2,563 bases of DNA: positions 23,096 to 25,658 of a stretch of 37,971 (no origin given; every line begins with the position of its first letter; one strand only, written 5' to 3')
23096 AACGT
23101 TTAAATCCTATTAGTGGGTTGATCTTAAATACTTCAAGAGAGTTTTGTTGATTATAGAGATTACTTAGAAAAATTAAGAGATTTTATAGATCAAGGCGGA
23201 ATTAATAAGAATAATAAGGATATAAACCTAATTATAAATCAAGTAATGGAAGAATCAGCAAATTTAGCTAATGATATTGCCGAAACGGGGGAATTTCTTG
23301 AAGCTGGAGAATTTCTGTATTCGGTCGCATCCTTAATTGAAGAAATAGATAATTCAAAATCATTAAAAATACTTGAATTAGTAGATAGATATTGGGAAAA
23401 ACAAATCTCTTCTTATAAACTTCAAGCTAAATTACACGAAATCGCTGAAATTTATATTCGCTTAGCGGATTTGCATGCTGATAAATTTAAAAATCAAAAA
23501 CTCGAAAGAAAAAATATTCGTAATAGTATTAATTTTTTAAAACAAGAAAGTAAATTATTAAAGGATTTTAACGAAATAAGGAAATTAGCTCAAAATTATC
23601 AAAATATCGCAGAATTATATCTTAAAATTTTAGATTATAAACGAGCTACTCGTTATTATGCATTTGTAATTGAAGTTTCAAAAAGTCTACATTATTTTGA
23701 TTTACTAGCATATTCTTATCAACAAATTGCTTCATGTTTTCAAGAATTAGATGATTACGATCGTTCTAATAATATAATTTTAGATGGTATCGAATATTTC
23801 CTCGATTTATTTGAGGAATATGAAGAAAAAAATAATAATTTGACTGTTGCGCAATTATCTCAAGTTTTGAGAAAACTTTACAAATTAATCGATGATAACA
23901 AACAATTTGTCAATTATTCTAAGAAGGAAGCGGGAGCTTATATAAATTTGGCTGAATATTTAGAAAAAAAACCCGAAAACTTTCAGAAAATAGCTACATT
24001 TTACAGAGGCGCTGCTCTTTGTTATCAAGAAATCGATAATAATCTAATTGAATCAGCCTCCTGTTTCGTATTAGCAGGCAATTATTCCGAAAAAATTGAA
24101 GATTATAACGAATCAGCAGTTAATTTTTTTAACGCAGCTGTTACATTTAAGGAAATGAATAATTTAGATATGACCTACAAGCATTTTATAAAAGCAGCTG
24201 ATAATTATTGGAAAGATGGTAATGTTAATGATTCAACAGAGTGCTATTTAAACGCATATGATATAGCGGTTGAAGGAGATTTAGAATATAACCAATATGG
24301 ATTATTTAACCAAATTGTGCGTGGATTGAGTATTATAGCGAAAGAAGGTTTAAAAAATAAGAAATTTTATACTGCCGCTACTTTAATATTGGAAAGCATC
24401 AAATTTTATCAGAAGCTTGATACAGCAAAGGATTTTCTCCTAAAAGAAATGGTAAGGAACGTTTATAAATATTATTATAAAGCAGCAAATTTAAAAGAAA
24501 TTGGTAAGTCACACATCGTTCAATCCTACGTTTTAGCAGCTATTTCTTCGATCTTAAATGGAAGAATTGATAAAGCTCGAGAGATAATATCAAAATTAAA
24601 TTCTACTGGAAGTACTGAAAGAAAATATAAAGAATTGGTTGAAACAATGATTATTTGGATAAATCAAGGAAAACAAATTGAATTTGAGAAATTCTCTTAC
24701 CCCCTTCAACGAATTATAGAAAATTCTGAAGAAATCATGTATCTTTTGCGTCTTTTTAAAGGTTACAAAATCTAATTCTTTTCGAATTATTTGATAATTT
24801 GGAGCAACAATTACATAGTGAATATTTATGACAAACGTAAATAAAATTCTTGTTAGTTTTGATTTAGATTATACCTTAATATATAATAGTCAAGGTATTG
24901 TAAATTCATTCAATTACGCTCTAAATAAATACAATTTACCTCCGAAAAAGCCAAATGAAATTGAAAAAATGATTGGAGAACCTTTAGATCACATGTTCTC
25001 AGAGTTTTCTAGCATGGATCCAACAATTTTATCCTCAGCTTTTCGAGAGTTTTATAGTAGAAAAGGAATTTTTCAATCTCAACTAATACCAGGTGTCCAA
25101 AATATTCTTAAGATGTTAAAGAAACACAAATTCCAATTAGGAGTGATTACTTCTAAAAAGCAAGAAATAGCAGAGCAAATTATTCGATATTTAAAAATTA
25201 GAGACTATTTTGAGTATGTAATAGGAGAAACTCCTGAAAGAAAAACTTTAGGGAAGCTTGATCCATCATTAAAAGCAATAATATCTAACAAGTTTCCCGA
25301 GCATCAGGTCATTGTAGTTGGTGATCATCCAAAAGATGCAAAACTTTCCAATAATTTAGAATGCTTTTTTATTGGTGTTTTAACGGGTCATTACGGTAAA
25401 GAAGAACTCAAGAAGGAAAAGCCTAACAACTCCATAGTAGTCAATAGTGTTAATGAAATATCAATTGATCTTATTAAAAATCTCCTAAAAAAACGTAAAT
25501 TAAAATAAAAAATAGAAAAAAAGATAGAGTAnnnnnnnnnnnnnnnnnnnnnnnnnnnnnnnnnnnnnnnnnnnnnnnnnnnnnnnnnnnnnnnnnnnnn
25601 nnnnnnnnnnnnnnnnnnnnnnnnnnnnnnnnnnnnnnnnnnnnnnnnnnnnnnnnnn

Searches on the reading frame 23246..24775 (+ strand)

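Call 51: search_protein_families(library=pfam, proteins=[window:23246-24775:+], max_evalue=0.0001)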
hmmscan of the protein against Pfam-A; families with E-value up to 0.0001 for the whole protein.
window:23246-24775:+ (509 aa): 2 families
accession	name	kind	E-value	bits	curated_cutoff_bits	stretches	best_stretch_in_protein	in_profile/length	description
PF14938.12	SNAP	-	1.1e-08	35.3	25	1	227-350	52-173/282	Soluble NSF attachment protein, SNAP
PF13424.12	TPR_12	-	9.8e-06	26.1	30.1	0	118-173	6-63/77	Tetratricopeptide repeat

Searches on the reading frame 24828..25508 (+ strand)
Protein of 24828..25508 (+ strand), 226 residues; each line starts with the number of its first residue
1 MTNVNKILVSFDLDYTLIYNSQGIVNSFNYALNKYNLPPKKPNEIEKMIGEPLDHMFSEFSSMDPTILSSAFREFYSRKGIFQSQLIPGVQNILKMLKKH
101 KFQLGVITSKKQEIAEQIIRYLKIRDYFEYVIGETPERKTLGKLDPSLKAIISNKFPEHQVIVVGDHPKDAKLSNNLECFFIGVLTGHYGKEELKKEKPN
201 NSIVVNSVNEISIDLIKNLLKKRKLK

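Call 51: search_protein_families(library=pfam, proteins=[window:24828-25508:+], max_evalue=0.0001)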
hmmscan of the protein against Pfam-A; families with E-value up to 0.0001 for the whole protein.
window:24828-25508:+ (226 aa): 5 families
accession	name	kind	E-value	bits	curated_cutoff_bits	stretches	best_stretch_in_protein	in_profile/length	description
PF13419.12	HAD_2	-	1.3e-32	113.8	23.8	1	11-184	3-178/178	Haloacid dehalogenase-like hydrolase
PF00702.32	Hydrolase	-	1.4e-14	55.4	26.4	1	9-172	4-185/191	haloacid dehalogenase-like hydrolase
PF13242.12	Hydrolase_like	-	2.3e-07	31.1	22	1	142-210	3-74/75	HAD-hyrolase-like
PF03031.24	NIF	-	2.3e-06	27.8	21.8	0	77-174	30-124/160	NLI interacting factor-like phosphatase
PF12710.13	HAD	-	8.4e-05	23.5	27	0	11-183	3-179/189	haloacid dehalogenase-like hydrolase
